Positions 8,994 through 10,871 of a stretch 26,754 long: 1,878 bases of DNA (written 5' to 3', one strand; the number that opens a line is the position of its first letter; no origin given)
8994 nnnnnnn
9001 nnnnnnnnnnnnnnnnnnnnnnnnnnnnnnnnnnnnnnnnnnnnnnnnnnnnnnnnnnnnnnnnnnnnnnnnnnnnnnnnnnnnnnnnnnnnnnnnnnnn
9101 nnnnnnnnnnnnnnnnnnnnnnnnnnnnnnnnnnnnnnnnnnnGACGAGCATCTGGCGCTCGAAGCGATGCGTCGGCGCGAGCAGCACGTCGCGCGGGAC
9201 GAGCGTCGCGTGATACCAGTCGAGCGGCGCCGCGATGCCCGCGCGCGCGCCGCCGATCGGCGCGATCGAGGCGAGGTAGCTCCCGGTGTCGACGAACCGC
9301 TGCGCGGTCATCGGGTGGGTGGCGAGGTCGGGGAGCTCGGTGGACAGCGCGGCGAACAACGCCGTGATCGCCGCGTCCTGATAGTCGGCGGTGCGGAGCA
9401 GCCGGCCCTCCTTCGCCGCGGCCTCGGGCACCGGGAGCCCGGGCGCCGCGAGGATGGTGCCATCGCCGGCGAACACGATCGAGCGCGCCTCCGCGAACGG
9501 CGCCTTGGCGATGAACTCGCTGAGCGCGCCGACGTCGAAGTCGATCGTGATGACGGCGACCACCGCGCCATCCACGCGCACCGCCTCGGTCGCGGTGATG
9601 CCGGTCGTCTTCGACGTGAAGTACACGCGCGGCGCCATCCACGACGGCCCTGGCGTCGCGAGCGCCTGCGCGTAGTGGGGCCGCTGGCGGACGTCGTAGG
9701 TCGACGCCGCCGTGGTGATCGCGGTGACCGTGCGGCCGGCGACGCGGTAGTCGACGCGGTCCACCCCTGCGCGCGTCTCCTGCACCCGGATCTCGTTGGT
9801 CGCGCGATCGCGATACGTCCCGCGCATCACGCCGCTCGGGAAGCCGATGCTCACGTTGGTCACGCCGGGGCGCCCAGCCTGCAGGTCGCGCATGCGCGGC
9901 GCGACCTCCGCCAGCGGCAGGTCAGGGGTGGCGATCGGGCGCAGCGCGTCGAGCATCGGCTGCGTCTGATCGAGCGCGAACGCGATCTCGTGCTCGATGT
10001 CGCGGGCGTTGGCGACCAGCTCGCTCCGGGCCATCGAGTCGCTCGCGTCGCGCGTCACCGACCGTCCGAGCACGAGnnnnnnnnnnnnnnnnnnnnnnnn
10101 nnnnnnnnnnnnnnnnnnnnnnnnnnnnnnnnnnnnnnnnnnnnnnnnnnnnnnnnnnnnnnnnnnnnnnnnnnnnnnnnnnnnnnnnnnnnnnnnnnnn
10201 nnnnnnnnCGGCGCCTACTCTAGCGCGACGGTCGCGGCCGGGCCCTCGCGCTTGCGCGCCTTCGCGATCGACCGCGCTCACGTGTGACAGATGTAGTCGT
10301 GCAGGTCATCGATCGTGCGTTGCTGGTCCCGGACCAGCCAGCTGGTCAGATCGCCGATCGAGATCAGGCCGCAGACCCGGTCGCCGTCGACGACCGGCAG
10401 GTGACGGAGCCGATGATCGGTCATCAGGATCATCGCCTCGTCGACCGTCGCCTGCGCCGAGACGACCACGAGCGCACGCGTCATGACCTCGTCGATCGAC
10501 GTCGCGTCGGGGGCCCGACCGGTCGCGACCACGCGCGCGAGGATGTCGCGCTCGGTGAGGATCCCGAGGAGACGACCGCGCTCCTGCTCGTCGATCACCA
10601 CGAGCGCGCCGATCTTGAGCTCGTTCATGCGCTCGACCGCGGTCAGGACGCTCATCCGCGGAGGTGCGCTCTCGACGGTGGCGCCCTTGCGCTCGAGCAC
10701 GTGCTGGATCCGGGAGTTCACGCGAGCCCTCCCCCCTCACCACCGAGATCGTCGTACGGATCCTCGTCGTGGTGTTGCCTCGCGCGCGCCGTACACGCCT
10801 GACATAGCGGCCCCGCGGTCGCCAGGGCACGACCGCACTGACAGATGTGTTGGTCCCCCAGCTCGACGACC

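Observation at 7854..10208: Ser/Thr kinase built like a histidine-kinase receptor, with an extended activation loop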

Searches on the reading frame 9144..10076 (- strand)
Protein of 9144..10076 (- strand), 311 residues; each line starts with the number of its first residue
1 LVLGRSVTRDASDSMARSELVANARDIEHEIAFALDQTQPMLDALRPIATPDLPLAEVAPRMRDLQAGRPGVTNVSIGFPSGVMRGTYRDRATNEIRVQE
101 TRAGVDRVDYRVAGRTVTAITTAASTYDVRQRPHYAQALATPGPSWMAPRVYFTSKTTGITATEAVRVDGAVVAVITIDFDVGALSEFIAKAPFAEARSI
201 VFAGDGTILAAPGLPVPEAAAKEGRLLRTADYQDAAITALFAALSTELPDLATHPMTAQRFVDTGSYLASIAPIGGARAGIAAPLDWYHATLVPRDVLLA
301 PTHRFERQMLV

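Call 20: find_homologous_proteins(query=window:9144-10076:-, max_evalue=0.001)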
Query window:9144-10076:- (311 aa): 5 proteins with E <= 0.001 among 8000 candidates.
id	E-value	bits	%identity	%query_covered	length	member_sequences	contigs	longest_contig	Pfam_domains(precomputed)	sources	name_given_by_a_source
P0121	3.1e-93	331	53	99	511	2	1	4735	PF07714.24,PF00069.32,PF02743.25,PF22673.3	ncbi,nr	ncbi:MAG: protein kinase, partial [Deltaproteobacteria bacterium]|nr:protein kinase [Deltaproteobact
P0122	1.3e-90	322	52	100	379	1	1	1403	-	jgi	jgi:hypothetical protein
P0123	4.8e-90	320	53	100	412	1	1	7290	PF02743.25,PF22673.3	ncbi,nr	ncbi:MAG TPA: hypothetical protein VM513_11925, partial [Kofleriaceae bacterium]|nr:hypothetical pro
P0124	3.2e-88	314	51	99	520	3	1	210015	PF07714.24,PF00069.32,PF02743.25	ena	-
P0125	2.7e-26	111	49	48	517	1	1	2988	PF07714.24,PF00069.32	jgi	jgi:serine/threonine protein kinase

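Call 21: search_protein_representatives(protein=window:9144-10076:-)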
Query: 311 residues. Proteins with E-value up to 0.001 (for the whole library): 604; up to 1e-10: 113; up to 1e-30: 15. The best 150 are listed.
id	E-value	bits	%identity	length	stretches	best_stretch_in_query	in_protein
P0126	1.1e-78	281.2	52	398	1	14-310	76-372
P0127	5.8e-78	278.8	50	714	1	1-310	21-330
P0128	3.8e-74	266.3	51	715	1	11-310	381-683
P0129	6.8e-71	255.6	50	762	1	1-310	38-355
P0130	1.1e-66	241.8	43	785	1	1-310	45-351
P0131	8.4e-66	238.9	50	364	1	1-245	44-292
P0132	6.9e-59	216.2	44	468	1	1-308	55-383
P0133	4.7e-58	213.5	42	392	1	1-310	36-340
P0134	1.1e-55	205.7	49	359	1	1-280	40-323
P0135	4.6e-51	190.5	39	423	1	2-310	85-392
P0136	8.3e-39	150.3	37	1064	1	2-307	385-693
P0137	7.9e-36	140.6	41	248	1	62-294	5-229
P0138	1.2e-33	133.4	35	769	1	3-309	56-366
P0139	3.2e-31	125.4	37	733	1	2-311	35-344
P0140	8.9e-31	124.0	38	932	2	15-238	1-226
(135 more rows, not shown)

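Call 24: search_protein_families(library=pfam, alignment_id=A2, max_evalue=0.00001)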
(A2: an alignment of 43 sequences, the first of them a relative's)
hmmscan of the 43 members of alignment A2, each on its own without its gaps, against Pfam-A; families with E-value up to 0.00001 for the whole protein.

A. member 1, P0181 (715 aa): 3 families
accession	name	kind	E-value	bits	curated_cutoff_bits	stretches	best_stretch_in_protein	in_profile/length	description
PF00211.25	Guanylate_cyc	-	1.3e-19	70.9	21.9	1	453-626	8-175/183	Adenylate and Guanylate cyclase catalytic domain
PF02743.24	dCache_1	-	9.4e-17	61.8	45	1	64-263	33-189/240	Cache domain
PF22673.2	MCP-like_PDC_1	-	5e-08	33.8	27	1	158-224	46-112/113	Methyl-accepting chemotaxis protein-like, first PDC sensor domain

B. families by the number of members that match (of 43 scanned): 21 families
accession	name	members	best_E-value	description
PF02743.24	dCache_1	43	2.9e-26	Cache domain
PF22673.2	MCP-like_PDC_1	39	3e-16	Methyl-accepting chemotaxis protein-like, first PDC sensor domain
PF00990.26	GGDEF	14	3.6e-43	Diguanylate cyclase, GGDEF domain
PF00211.25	Guanylate_cyc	10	2.5e-27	Adenylate and Guanylate cyclase catalytic domain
PF00672.30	HAMP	7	3e-11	HAMP domain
PF07228.17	SpoIIE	6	2.1e-52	Stage II sporulation protein E (SpoIIE)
PF17201.10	Cache_3-Cache_2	6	2.4e-09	Cache 3/Cache 2 fusion domain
PF02518.31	HATPase_c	5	1.4e-27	Histidine kinase-, DNA gyrase B-, and HSP90-like ATPase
PF00512.31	HisKA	4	9.1e-18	His Kinase A (phospho-acceptor) domain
PF13581.12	HATPase_c_2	2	1.1e-24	Histidine kinase-like ATPase domain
PF00563.25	EAL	1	1.3e-72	EAL domain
PF00072.30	Response_reg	1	5.8e-18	Response regulator receiver domain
PF13676.11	TIR_2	1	1.1e-10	TIR domain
PF07730.19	HisKA_3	1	2.5e-10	Histidine kinase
PF01590.32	GAF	1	2.4e-09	GAF domain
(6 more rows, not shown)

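Call 27: search_solved_structures(query=A3, max_evalue=1, show_alignments=5)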
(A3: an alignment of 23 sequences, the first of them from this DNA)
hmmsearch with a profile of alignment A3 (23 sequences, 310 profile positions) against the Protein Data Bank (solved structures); distinct sequences matched with E-value up to 1: 29.
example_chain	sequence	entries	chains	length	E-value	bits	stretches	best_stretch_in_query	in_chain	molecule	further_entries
5ltx_A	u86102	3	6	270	1.6e-15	60.3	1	124-221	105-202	Chemotaxis protein | Methyl-accepting chemotaxis protein PctA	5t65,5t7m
9koo_A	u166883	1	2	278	1.7e-15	60.2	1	124-220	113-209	Methyl-accepting chemotaxis protein PctA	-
7k5n_A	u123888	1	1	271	1.5e-14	57.1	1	128-219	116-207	Sensor domain-containing diguanylate cyclase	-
6pxy_A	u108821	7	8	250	3.7e-14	55.8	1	122-225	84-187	Putative methyl-accepting chemotaxis protein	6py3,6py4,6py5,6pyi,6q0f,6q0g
5ltv_A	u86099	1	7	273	1.9e-13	53.5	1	122-220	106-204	Chemotactic transducer PctC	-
6mni_A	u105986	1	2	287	1.2e-12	50.9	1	111-301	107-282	Methyl-accepting chemotaxis protein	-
6iop_A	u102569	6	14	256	1.9e-12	50.2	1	128-223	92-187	Methyl-accepting chemotaxis protein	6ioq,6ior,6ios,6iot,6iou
5lt9_A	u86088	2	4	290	2.6e-12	49.7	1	122-220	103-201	Methyl-accepting chemotaxis protein PctB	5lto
5ave_A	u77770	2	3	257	1.2e-10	44.3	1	130-224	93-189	Methyl-accepting chemotaxis (MCP) signaling domain protein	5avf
6iov_A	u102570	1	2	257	1.3e-10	44.2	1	130-224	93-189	Methyl-accepting chemotaxis (MCP) signaling domain protein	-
3c8c_A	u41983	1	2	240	6.2e-10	42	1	130-224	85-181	Methyl-accepting chemotaxis protein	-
7psg_A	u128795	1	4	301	1.6e-08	37.3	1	10-224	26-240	Methyl-accepting chemotaxis protein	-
7w0w_A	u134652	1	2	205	3e-07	33.1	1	128-221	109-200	Methyl-accepting chemotaxis protein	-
3lic_A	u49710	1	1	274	4.2e-06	29.3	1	138-301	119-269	Sensor protein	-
4xmq_A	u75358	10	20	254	1.9e-05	27.2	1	129-235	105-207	Putative methyl-accepting chemotaxis signal transduction protein | Methyl-accepting chemotaxis protein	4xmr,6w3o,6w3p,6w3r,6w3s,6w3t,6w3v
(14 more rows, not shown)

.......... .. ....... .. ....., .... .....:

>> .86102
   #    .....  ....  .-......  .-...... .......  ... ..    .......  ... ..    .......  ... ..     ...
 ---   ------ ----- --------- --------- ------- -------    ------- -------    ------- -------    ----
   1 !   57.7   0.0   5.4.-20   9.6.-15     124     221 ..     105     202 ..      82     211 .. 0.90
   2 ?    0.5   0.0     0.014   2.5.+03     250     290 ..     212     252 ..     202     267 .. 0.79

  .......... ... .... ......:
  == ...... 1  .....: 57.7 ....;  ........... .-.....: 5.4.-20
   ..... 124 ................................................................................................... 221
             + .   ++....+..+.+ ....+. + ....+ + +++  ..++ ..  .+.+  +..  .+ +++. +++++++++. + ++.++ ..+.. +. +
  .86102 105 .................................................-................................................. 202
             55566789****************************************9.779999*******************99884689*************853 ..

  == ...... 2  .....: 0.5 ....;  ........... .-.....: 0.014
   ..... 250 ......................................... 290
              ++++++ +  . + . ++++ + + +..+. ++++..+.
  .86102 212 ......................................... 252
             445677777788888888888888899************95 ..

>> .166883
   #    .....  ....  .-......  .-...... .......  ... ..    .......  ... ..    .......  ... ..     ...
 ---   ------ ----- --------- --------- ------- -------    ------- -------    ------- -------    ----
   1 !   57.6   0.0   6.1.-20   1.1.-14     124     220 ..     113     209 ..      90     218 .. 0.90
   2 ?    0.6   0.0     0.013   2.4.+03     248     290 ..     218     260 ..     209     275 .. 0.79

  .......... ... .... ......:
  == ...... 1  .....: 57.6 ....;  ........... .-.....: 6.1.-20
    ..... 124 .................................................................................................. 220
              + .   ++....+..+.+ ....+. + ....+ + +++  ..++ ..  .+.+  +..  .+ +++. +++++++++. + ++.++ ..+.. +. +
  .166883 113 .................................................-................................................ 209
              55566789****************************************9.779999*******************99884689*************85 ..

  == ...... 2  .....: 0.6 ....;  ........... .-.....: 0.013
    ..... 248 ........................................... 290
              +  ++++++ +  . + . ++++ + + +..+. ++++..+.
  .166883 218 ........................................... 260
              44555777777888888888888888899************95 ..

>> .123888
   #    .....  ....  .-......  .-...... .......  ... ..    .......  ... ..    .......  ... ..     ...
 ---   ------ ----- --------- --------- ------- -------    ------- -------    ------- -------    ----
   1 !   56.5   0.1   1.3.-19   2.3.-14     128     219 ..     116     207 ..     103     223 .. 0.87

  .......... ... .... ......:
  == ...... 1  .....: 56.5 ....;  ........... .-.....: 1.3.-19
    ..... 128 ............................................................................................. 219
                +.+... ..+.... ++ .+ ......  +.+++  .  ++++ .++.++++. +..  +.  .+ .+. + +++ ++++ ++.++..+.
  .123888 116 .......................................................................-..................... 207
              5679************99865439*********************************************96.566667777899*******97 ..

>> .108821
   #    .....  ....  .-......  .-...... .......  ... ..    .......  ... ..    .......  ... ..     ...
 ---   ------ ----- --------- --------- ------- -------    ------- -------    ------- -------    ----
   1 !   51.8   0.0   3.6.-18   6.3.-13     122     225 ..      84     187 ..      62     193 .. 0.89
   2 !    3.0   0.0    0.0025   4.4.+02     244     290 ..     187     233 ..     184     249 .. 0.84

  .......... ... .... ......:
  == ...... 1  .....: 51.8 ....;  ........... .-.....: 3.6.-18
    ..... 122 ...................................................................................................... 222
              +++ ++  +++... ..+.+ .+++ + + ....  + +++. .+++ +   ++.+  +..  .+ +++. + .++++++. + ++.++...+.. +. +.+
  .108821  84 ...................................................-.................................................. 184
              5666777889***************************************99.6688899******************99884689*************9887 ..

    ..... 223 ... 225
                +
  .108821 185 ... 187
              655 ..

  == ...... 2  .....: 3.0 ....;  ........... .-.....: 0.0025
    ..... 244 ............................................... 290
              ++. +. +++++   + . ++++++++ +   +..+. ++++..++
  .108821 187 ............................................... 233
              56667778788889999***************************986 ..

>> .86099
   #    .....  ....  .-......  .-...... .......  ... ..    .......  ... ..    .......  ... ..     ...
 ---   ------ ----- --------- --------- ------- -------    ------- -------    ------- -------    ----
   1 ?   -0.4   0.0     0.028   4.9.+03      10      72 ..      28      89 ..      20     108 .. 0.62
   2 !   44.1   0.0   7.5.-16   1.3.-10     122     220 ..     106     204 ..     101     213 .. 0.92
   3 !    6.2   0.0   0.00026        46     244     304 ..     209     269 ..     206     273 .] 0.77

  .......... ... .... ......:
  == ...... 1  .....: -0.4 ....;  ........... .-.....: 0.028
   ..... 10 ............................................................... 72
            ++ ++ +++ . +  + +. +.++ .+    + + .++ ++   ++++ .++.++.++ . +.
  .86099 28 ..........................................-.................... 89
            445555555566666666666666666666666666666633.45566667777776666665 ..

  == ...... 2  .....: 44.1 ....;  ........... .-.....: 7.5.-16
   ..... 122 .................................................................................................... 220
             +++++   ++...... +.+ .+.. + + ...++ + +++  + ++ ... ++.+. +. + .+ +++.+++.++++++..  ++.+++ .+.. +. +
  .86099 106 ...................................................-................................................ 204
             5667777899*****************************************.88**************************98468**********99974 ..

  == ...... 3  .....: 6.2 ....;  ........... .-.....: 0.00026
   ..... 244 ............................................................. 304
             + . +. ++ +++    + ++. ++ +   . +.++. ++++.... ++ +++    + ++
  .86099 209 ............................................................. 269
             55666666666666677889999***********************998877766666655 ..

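Call 38: predict_structure(alignment_id=A3)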
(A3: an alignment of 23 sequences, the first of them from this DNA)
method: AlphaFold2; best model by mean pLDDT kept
length: 311 residues; sequences in the alignment: 23
mean_pLDDT: 93.1   pTM: 0.88
mean pLDDT of the five models: 93.1, 91.8, 91.0, 90.8, 89.9
residues with pLDDT >= 90: 249; 70-90: 62; 50-70: 0; < 50: 0
segments of 3 or more residues with pLDDT < 50: none
pLDDT, mean of each block of 10 residues (from residue 1): 86 93 93 94 97 96 95 97 97 96 96 96 96 97 94 89 97 98 83 89 94 91 93 95 93 91 95 89 90 94 86 77
secondary structure, 60 per line:
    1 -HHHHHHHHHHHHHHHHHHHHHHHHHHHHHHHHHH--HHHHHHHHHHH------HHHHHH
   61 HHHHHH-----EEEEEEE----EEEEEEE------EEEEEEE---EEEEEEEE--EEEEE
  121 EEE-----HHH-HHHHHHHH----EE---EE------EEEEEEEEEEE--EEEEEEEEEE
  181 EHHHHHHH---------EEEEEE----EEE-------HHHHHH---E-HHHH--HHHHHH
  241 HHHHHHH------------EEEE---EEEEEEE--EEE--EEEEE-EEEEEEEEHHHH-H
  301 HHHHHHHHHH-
elements in order: H2-35 H38-48 H55-66 E72-78 E83-89 E96-102 E106-113 E116-123 H133-140 E158-168 E171-181 H182-188 E198-203 E208-210 H218-223 H229-232 H235-247 E260-263 E267-273 E276-278 E281-285 E287-294 H295-298 H300-310

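Call 41: fold_search(model_id=the predicted structure, library=pdb)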
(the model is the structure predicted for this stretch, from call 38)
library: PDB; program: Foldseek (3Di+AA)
matches with E <= 10: 1586; with E <= 0.001: 156
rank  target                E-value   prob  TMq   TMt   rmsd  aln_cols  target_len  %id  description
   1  4xmr_B                8.5e-12  1.00  0.44  0.52  10.1       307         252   14  Crystal structure of the sensory domain of the Campylobacter jejuni chemoreceptor Tlp3 (CcmL) with isoleucine bound. (released 2015-11-04)
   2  5t65_B                1.1e-11  1.00  0.52  0.64   6.5       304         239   19  LIGAND BINDING DOMAIN OF PSEUDOMONAS AERUGINOSA PAO1 AMINO ACID CHEMORECEPTOR PCTA IN COMPLEX WITH L-ILE (released 2017-09-13)
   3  5ltx_A                1.6e-11  1.00  0.57  0.70   4.8       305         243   18  LIGAND BINDING DOMAIN OF PSEUDOMONAS AERUGINOSA PAO1 AMINO ACID CHEMORECEPTOR PCTA IN COMPLEX WITH L-MET (released 2017-09-20)
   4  6w3s_A                2.3e-11  1.00  0.53  0.65   6.0       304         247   13  Crystal structure of ligand-binding domain of Campylobacter jejuni chemoreceptor Tlp3 in complex with L-leucine (released 2020-05-20)
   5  6w3r_B                2.3e-11  1.00  0.44  0.53  10.3       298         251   13  Crystal structure of ligand-binding domain of Campylobacter jejuni chemoreceptor Tlp3 in complex with 3-methylisoleuci (released 2020-05-20)
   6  5ltx_B                3.2e-11  1.00  0.51  0.64   5.5       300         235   18  LIGAND BINDING DOMAIN OF PSEUDOMONAS AERUGINOSA PAO1 AMINO ACID CHEMORECEPTOR PCTA IN COMPLEX WITH L-MET (released 2017-09-20)
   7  5t7m_A                3.4e-11  1.00  0.54  0.67   5.2       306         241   18  LIGAND BINDING DOMAIN OF PSEUDOMONAS AERUGINOSA PAO1 AMINO ACID CHEMORECEPTOR PCTA IN COMPLEX WITH L-TRP (released 2017-09-20)
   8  6w3r_A                3.6e-11  1.00  0.54  0.66   5.7       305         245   14  Crystal structure of ligand-binding domain of Campylobacter jejuni chemoreceptor Tlp3 in complex with 3-methylisoleuci (released 2020-05-20)
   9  6w3o_A                4.3e-11  1.00  0.53  0.65   5.9       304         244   13  Crystal structure of ligand-binding domain of Campylobacter jejuni chemoreceptor Tlp3 in complex with 4-methylisoleuci (released 2020-05-20)
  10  9hvj                  5.1e-11  1.00  0.42  0.45  11.2       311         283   12  Ligand binding domain of Roseburia intestinalis L1-82 uracil chemoreceptor (dCache) in complex with uracil and acetate (released 2025-03-12)
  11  5t65_A                5.7e-11  1.00  0.48  0.59   6.8       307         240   18  LIGAND BINDING DOMAIN OF PSEUDOMONAS AERUGINOSA PAO1 AMINO ACID CHEMORECEPTOR PCTA IN COMPLEX WITH L-ILE (released 2017-09-13)
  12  6ioq                  6.5e-11  1.00  0.54  0.68   6.2       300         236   14  The ligand binding domain of Mlp24 with glycine (released 2019-03-06)
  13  4xmr_A                6.9e-11  1.00  0.54  0.66   5.6       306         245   13  Crystal structure of the sensory domain of the Campylobacter jejuni chemoreceptor Tlp3 (CcmL) with isoleucine bound. (released 2015-11-04)
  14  6iou_A                7.3e-11  1.00  0.55  0.70   6.2       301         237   14  The ligand binding domain of Mlp24 with serine (released 2019-03-06)
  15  9a69_B                7.7e-11  1.00  0.57  0.30   5.7       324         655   14  Integrative model of MCPB-MCPC by crosslinking MS and deep learning (released 2024-09-18)
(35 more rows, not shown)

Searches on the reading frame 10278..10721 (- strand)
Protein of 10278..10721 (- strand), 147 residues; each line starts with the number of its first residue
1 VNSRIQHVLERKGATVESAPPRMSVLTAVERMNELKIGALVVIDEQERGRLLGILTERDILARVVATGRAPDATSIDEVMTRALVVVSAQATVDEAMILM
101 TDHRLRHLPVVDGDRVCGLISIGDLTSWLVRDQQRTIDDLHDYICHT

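Call 9: search_protein_families(library=pfam, proteins=[window:10278-10721:-], max_evalue=0.001)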
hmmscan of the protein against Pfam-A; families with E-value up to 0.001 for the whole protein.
window:10278-10721:- (147 aa): 1 family
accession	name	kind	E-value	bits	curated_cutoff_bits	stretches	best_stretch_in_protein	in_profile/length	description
PF00571.33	CBS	-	1.4e-24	86.6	24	2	77-130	2-56/57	CBS domain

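Call 77: search_protein_families(library=ncbifam, proteins=[window:10278-10721:-], max_evalue=0.001)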
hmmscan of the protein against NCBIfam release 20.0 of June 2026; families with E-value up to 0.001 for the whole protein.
window:10278-10721:- (147 aa): 23 families
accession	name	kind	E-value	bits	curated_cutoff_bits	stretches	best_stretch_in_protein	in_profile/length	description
TIGR01302.1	IMP_dehydrog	equivalog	3.2e-12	46.1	481.5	1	17-126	91-197/450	IMP dehydrogenase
NF011443.0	PRK14869.1-5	equivalog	1.4e-10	40.3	335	1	74-132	69-128/546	putative manganese-dependent inorganic diphosphatase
NF041552.1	TF_PrdR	equivalog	4.3e-10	38.6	795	1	5-129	8-125/577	sigma-54 dependent transcriptional regulator PrdR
TIGR00393.1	kpsF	subfamily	2.9e-09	36.9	203.7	1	4-120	156-267/268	KpsF/GutQ family sugar-phosphate isomerase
NF011447.0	PRK14869.2-3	equivalog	3.6e-08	32.4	522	0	76-127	247-299/540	putative manganese-dependent inorganic diphosphatase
NF053603.1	HhpR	exception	1.2e-07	31.2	520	0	76-125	3-54/282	CBS domain-containing high hydrostatic pressure regulator HhpR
NF011449.0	PRK14869.2-5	equivalog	1.7e-07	30.7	411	1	74-130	67-125/451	putative manganese-dependent inorganic diphosphatase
NF008141.0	PRK10892.1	equivalog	2.1e-07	30.5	505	1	13-125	213-322/328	arabinose-5-phosphate isomerase KdsD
NF002505.0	PRK01862.1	equivalog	8.3e-07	28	482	1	73-144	446-518/577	ClcB-like voltage-gated chloride channel protein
NF011446.0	PRK14869.2-2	equivalog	8.7e-07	27.7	601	1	75-132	77-135/576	putative manganese-dependent inorganic diphosphatase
NF008581.0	PRK11543.1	equivalog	9e-07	28.2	481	1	7-125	200-315/321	arabinose-5-phosphate isomerase GutQ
NF011448.0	PRK14869.2-4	equivalog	1e-06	27.4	562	0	76-131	76-132/563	putative manganese-dependent inorganic diphosphatase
NF011445.0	PRK14869.2-1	equivalog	1.3e-06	27.1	483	0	76-130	70-126/548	putative manganese-dependent inorganic diphosphatase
NF011441.0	PRK14869.1-3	equivalog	1.5e-06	27.2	753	0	83-128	77-123/548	putative manganese-dependent inorganic diphosphatase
NF011440.0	PRK14869.1-2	equivalog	3.6e-06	25.9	746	0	78-131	71-125/541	putative manganese-dependent inorganic diphosphatase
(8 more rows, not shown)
